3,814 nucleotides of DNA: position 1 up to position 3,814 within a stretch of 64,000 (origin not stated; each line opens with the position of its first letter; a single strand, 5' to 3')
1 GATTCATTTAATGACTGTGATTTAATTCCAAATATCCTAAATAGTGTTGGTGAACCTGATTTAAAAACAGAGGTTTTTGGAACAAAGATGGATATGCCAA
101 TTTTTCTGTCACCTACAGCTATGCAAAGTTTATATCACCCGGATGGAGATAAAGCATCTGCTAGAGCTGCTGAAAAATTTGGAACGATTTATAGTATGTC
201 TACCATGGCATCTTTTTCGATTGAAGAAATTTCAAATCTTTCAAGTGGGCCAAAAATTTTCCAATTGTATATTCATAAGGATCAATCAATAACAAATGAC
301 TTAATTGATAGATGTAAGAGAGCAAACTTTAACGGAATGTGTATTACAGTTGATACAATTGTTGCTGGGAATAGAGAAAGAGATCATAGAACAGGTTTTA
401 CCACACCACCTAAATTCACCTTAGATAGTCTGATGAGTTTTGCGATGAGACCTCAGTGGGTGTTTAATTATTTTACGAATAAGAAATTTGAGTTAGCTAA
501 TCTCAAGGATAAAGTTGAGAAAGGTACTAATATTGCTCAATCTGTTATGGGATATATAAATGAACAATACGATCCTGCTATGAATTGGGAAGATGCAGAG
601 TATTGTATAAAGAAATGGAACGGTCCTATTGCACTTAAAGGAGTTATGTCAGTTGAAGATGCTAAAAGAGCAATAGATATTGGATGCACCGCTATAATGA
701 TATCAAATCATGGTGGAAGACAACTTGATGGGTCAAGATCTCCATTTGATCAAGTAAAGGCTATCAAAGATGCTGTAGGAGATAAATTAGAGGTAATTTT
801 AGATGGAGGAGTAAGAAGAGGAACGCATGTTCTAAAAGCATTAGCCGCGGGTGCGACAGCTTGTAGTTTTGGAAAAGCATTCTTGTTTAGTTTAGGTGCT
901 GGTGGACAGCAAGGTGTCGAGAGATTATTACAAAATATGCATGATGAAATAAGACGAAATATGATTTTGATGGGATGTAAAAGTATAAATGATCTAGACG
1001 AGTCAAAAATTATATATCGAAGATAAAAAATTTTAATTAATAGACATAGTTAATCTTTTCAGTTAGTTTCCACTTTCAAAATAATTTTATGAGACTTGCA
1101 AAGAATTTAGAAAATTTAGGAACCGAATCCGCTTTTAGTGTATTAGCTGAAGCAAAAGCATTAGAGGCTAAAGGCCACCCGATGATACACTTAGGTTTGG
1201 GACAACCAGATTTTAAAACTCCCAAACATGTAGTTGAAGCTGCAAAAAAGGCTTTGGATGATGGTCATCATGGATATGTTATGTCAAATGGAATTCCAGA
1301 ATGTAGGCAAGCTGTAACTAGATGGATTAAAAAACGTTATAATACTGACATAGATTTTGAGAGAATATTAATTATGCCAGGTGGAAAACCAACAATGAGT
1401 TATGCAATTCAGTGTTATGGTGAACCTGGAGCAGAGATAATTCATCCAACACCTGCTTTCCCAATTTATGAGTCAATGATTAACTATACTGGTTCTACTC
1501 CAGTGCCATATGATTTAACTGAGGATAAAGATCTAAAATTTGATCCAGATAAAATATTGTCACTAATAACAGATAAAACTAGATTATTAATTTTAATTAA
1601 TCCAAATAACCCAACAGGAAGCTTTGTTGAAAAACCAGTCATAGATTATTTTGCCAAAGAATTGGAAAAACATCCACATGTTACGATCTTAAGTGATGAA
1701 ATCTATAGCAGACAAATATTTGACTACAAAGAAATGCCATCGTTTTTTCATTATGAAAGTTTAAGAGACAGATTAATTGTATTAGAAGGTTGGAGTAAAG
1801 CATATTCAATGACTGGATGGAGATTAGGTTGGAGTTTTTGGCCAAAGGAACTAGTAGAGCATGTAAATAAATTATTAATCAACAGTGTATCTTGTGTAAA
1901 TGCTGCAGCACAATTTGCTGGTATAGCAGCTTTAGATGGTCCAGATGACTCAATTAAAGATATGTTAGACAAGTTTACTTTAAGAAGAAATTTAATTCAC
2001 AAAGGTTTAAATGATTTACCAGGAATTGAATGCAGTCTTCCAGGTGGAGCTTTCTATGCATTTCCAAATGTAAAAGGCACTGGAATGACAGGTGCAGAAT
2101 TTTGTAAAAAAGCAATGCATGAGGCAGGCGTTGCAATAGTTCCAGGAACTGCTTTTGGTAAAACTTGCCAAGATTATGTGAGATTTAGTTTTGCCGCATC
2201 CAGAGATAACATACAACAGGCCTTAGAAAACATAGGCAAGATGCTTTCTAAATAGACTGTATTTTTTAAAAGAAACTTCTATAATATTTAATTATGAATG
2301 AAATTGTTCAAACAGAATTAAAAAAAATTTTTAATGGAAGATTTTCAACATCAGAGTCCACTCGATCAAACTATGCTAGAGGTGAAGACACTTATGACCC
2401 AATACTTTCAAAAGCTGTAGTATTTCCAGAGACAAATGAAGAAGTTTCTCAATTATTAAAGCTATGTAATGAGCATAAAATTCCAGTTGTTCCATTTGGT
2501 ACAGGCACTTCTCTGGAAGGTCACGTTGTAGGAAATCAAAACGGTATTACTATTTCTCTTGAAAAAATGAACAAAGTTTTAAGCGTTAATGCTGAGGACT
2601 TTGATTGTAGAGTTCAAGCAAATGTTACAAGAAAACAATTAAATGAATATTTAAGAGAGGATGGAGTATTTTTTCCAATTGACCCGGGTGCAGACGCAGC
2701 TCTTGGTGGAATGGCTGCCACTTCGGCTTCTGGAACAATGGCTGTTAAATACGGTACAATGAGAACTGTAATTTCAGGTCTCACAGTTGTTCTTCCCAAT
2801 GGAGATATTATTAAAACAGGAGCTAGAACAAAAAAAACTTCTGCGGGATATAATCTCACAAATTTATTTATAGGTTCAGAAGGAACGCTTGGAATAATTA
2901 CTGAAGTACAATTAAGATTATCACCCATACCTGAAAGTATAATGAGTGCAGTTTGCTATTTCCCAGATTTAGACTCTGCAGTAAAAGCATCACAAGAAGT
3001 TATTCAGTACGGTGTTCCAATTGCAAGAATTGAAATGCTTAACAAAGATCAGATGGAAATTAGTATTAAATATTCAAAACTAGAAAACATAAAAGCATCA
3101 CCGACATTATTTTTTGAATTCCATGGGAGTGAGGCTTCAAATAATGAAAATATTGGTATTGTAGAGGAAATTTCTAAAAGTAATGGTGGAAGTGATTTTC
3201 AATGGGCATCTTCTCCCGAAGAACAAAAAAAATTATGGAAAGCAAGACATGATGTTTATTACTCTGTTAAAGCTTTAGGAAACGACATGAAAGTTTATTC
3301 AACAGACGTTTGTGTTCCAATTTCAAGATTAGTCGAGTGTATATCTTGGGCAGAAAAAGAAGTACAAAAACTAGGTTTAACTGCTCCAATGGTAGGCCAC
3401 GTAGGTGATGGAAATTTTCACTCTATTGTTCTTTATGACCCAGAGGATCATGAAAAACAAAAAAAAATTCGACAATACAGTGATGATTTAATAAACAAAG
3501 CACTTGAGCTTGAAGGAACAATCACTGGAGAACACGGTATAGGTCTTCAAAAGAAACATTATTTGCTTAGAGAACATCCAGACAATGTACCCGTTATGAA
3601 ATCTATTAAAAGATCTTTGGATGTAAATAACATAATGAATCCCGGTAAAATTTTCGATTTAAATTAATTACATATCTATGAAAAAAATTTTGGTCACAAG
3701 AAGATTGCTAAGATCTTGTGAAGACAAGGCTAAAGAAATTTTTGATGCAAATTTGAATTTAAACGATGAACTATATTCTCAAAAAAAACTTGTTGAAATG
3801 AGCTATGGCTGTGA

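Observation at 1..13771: A C2/C3 acid hub that could meet both the pyruvate and the glycine requirement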

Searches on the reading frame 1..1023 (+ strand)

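Call 5: search_protein_families(library=ncbifam, proteins=[window:1-1023:+])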
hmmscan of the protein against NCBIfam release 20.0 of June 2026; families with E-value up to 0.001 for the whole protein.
window:1-1023:+ (341 aa): 6 families
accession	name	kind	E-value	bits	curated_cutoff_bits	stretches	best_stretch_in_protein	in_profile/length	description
NF008398.0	PRK11197.1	subfamily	1.8e-81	273.8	376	1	4-337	43-375/381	L-lactate dehydrogenase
TIGR03966.1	actino_HemFlav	equivalog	2.6e-73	246.9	470.85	1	2-338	43-378/385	pre-mycofactocin synthase MftD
NF033901.1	L_lactate_LldD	exception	6.2e-71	239.4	550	1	5-336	44-374/377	FMN-dependent L-lactate dehydrogenase LldD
TIGR02708.1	L_lactate_ox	equivalog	2.5e-65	220.9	645.5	2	182-336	203-357/367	L-lactate oxidase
TIGR02151.1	IPP_isom_2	equivalog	8.6e-16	57.8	281.3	1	256-339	254-336/338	type 2 isopentenyl-diphosphate Delta-isomerase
TIGR01302.1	IMP_dehydrog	equivalog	0.00077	18.4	481.5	0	256-293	321-358/450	IMP dehydrogenase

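Call 6: search_protein_families(library=pfam, proteins=[window:1-1023:+])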
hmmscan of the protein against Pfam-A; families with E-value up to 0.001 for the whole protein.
window:1-1023:+ (341 aa): 4 families
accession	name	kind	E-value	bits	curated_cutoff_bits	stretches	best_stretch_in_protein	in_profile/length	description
PF01070.24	FMN_dh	-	1.6e-119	399.5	24.9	1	2-337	29-348/350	FMN-dependent dehydrogenase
PF00478.31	IMPDH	-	8.7e-06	25.4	25.6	1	257-294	202-239/345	IMP dehydrogenase / GMP reductase domain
PF01645.23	Glu_synthase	-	0.00024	20.8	20.4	1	256-299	269-312/369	Conserved region in glutamate synthase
PF03060.21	NMO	-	0.00057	19.8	28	1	208-309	136-240/331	Nitronate monooxygenase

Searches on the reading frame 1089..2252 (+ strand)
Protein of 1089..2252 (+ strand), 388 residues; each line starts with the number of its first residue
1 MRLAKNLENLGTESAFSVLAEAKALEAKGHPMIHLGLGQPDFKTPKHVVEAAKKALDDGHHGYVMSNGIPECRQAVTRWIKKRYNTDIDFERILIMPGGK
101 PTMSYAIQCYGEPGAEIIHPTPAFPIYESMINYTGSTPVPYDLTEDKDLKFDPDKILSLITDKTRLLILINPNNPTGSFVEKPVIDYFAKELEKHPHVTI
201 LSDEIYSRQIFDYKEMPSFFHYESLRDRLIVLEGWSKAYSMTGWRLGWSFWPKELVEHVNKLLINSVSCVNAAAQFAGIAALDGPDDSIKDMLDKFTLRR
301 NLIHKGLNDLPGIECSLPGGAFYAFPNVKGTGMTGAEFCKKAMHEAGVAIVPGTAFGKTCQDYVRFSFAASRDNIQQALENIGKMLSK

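Call 5: search_protein_families(library=ncbifam, proteins=[window:1089-2252:+])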
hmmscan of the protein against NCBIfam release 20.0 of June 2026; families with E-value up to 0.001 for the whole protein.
window:1089-2252:+ (388 aa): 64 families (the best 25 are shown)
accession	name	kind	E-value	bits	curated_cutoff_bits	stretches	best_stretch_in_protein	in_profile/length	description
NF005817.0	PRK07683.1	equivalog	5.2e-83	278.9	575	1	26-387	24-382/387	aminotransferase A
NF041091.1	asp_aminotase_Arch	equivalog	7.9e-83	278.4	550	1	9-386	6-375/376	aspartate aminotransferase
NF041364.1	GntC_guanitoxin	equivalog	1.2e-82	277.7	415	1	34-384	2-355/356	guanitoxin biosynthesis PLP-dependent (S)-gamma-hydroxy-L-arginine cyclodehydratase GntC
NF005816.0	PRK07682.1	equivalog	5.1e-82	275.6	620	1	26-387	25-384/390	aminotransferase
NF004770.0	PRK06108.1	subfamily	4.7e-79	266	422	1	23-387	29-393/396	pyridoxal phosphate-dependent aminotransferase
NF006229.0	PRK08361.1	equivalog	1.1e-77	261.7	624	1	28-388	31-390/391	aspartate aminotransferase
NF004769.0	PRK06107.1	equivalog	1.5e-75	254.4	617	1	14-384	17-396/402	aspartate transaminase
NF006756.0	PRK09276.1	subfamily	7.9e-72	242.3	507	1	2-384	3-384/387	LL-diaminopimelate aminotransferase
NF006230.0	PRK08363.1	equivalog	2e-71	240.9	534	1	18-387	18-393/398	alanine aminotransferase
TIGR03540.1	DapC_direct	equivalog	1.6e-70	238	593.25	1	22-384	21-382/383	LL-diaminopimelate aminotransferase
NF005588.0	PRK07309.1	equivalog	9.1e-70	235.5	576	1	32-386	32-386/391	pyridoxal phosphate-dependent aminotransferase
NF006514.0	PRK08960.1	equivalog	3e-69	233.7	554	1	15-387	17-386/388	pyridoxal phosphate-dependent aminotransferase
NF004975.0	PRK06348.1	equivalog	4.3e-69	233.3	549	1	13-385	12-382/384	pyridoxal phosphate-dependent aminotransferase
NF005601.0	PRK07337.1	equivalog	1.5e-68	231.7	496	1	1-387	6-393/394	pyridoxal phosphate-dependent aminotransferase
NF005977.0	PRK08068.1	subfamily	1.6e-58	198.8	494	1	4-385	6-386/391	transaminase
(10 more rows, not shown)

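Call 6: search_protein_families(library=pfam, proteins=[window:1089-2252:+])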
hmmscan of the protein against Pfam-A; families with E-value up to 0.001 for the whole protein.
window:1089-2252:+ (388 aa): 2 families
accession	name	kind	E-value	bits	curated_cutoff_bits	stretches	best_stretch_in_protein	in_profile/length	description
PF00155.27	Aminotran_1_2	-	8.1e-56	190.2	19.7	1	32-382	3-361/361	Aminotransferase class I and II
PF01041.23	DegT_DnrJ_EryC1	-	0.00029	20.6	19.8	1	112-170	62-119/360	DegT/DnrJ/EryC1/StrS aminotransferase family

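Call 8: search_solved_structures(query=window:1089-2252:+, show_alignments=3, max_evalue=1e-20)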
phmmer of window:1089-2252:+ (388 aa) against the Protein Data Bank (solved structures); distinct sequences matched with E-value up to 1e-20: 43.
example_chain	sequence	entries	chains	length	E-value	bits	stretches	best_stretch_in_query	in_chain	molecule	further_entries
1j32_A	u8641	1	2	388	2.6e-71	243.5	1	1-386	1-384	aspartate aminotransferase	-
1dju_A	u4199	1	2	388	2.1e-67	230.7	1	30-386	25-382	AROMATIC AMINOTRANSFERASE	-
1gd9_A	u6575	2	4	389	5e-67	229.4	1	30-386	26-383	ASPARTATE AMINOTRANSFERASE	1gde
6f35_A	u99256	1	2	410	7.1e-67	228.9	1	4-383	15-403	Aspartate aminotransferase B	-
8wkj_A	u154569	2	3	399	6.8e-65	222.4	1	2-384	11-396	Aminotransferase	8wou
2z61_A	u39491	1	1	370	2.1e-62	214.2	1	3-388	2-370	Probable aspartate aminotransferase 2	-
5wmi_A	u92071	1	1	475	2.7e-62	213.8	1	7-386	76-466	Bifunctional aspartate aminotransferase and glutamate/aspartate-prephenate aminotransferas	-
5wmh_A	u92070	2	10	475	2.8e-62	213.8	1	7-386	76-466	Bifunctional aspartate aminotransferase and glutamate/aspartate-prephenate aminotransferas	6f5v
1xi9_A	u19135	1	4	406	4e-62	213.3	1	17-386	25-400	putative transaminase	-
5wml_A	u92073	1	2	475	1.9e-61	211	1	7-386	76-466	Bifunctional aspartate aminotransferase and glutamate/aspartate-prephenate aminotransferas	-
5wmk_A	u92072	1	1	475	2.5e-61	210.6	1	7-386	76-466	Bifunctional aspartate aminotransferase and glutamate/aspartate-prephenate aminotransferas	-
6f77_A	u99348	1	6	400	4.7e-60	206.5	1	8-383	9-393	Aspartate aminotransferase A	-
1o4s_A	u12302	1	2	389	2.3e-56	194.3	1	13-386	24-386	Aspartate aminotransferase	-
1bkg_A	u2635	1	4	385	9.2e-56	192.3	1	13-387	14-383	ASPARTATE AMINOTRANSFERASE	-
1bjw_A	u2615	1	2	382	2e-55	191.2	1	13-385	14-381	ASPARTATE AMINOTRANSFERASE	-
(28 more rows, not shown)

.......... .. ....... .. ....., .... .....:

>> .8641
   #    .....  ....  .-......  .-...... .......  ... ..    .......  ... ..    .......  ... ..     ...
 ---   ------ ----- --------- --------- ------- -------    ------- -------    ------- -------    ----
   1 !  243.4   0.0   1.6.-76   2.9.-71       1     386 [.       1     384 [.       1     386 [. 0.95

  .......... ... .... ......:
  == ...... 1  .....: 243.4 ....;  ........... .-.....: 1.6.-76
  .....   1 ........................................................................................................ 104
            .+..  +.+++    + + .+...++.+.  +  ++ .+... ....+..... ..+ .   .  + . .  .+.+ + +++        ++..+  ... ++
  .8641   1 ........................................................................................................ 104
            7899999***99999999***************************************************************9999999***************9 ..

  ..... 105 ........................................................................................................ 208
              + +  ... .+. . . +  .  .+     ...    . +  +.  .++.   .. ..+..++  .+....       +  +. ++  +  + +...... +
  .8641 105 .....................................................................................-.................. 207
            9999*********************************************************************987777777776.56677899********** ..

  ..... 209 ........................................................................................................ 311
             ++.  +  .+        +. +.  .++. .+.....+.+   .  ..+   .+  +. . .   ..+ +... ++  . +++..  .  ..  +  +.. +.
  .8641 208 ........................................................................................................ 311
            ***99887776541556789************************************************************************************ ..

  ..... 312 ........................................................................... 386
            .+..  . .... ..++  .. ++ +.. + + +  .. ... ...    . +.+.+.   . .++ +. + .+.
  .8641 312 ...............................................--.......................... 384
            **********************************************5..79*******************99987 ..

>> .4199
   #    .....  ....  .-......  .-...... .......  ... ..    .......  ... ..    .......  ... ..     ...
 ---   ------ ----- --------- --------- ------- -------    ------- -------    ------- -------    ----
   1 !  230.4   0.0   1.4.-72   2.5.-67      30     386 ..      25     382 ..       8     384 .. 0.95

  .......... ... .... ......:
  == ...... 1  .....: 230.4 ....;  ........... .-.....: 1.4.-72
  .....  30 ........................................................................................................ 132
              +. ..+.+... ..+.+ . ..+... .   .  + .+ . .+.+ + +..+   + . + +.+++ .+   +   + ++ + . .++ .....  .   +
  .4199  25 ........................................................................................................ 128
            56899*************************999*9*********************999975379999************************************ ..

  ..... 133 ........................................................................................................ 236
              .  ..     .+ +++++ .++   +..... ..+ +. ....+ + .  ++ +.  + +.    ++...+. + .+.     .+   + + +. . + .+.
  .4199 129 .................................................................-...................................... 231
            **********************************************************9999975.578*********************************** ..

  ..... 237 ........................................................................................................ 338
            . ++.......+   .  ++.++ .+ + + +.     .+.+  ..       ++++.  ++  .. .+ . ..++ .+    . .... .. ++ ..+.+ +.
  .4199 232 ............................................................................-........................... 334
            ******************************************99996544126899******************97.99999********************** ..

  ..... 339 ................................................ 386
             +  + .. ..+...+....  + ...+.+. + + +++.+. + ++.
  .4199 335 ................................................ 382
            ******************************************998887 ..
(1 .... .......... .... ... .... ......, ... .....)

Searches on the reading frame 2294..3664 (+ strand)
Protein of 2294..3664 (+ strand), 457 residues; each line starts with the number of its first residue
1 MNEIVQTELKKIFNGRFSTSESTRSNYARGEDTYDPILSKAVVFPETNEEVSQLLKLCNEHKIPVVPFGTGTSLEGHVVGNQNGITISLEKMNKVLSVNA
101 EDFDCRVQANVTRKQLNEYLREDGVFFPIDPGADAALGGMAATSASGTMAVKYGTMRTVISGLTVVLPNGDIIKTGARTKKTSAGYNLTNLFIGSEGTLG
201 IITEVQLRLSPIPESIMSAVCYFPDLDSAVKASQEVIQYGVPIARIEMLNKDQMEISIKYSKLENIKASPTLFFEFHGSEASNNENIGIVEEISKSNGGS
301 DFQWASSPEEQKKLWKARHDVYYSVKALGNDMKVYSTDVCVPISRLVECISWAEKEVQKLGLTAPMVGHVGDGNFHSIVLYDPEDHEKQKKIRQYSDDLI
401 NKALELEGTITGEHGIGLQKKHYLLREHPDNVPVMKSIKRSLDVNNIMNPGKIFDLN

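Call 5: search_protein_families(library=ncbifam, proteins=[window:2294-3664:+])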
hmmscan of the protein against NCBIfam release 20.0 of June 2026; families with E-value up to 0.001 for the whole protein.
window:2294-3664:+ (457 aa): 9 families
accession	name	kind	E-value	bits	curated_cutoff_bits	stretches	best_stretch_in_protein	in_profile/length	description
TIGR00387.1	glcD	equivalog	2.8e-101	339.3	567.9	1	42-452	1-413/413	glycolate oxidase subunit GlcD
NF008408.0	PRK11230.1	equivalog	6.2e-59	199.8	897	1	41-452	58-470/499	glycolate oxidase subunit GlcD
NF049975.1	2HglutDHaseYdiJ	equivalog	9.6e-47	159.4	1350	2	9-180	23-197/1018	D-2-hydroxyglutarate dehydrogenase YdiJ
NF008439.0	PRK11282.1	equivalog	2.6e-19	69.3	284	1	81-246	39-206/358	glycolate oxidase subunit GlcE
TIGR01678.1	FAD_lactone_ox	subfamily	4.5e-14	52.2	396.8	1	39-211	15-180/438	sugar 1,4-lactone oxidase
TIGR01679.1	bact_FAD_ox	subfamily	2e-11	43.4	292.25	1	40-211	13-174/419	FAD-linked oxidoreductase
NF053785.1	DcplphribOxDprE1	equivalog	3.1e-10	39.8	500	1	41-235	17-207/449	decaprenylphosphoryl-beta-D-ribose oxidase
TIGR01676.1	GLDHase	equivalog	5.5e-10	38.7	458.25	1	37-208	60-224/541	L-galactonolactone dehydrogenase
TIGR01677.1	pln_FAD_oxido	subfamily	1.5e-07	30.3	383.1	1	40-212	35-214/560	FAD-dependent oxidoreductase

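Call 6: search_protein_families(library=pfam, proteins=[window:2294-3664:+])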
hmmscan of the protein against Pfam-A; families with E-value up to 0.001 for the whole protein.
window:2294-3664:+ (457 aa): 2 families
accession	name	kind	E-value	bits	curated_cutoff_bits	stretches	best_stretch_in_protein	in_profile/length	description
PF02913.24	FAD-oxidase_C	-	6.1e-62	210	21.2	1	212-453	1-248/248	FAD linked oxidases, C-terminal domain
PF01565.28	FAD_binding_4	-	3.4e-38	130.9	26.4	1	40-176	2-139/139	FAD binding domain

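Call 25: search_solved_structures(query=window:2294-3664:+, show_alignments=2, max_evalue=1e-20)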
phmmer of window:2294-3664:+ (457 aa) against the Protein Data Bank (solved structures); distinct sequences matched with E-value up to 1e-20: 10.
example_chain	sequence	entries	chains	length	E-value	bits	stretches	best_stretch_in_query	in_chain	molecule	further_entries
8jdc_A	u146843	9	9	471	2.4e-131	441.9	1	14-453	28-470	Probable D-lactate dehydrogenase, mitochondrial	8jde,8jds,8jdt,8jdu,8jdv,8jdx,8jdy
8jdb_A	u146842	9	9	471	5.8e-130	437.3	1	14-453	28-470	Probable D-lactate dehydrogenase, mitochondrial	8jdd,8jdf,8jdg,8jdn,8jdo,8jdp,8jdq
7qh2_C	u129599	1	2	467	2e-66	227.9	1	45-454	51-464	Lactate dehydrogenase (NAD(+),ferredoxin) subunit LctD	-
9qgz_A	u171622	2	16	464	2.8e-60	207.7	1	19-456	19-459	Glycolate oxidase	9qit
3pm9_A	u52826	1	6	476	5e-49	170.6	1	40-453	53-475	Putative oxidoreductase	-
6lpn_A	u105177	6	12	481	8.1e-45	156.8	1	39-453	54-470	D-2-hydroxyglutarate dehydrogenase, mitochondrial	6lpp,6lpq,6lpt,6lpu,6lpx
2uuu_A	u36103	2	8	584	6.5e-30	107.7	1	41-260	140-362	ALKYLDIHYDROXYACETONEPHOSPHATE SYNTHASE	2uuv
4bby_A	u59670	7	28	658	8.8e-24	87.5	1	40-256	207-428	ALKYLDIHYDROXYACETONEPHOSPHATE SYNTHASE, PEROXISOMAL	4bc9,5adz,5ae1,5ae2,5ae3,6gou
4bca_A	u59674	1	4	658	8.8e-24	87.5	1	40-256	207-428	ALKYLDIHYDROXYACETONEPHOSPHATE SYNTHASE, PEROXISOMAL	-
4bc7_A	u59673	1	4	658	8.8e-24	87.4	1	40-256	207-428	ALKYLDIHYDROXYACETONEPHOSPHATE SYNTHASE, PEROXISOMAL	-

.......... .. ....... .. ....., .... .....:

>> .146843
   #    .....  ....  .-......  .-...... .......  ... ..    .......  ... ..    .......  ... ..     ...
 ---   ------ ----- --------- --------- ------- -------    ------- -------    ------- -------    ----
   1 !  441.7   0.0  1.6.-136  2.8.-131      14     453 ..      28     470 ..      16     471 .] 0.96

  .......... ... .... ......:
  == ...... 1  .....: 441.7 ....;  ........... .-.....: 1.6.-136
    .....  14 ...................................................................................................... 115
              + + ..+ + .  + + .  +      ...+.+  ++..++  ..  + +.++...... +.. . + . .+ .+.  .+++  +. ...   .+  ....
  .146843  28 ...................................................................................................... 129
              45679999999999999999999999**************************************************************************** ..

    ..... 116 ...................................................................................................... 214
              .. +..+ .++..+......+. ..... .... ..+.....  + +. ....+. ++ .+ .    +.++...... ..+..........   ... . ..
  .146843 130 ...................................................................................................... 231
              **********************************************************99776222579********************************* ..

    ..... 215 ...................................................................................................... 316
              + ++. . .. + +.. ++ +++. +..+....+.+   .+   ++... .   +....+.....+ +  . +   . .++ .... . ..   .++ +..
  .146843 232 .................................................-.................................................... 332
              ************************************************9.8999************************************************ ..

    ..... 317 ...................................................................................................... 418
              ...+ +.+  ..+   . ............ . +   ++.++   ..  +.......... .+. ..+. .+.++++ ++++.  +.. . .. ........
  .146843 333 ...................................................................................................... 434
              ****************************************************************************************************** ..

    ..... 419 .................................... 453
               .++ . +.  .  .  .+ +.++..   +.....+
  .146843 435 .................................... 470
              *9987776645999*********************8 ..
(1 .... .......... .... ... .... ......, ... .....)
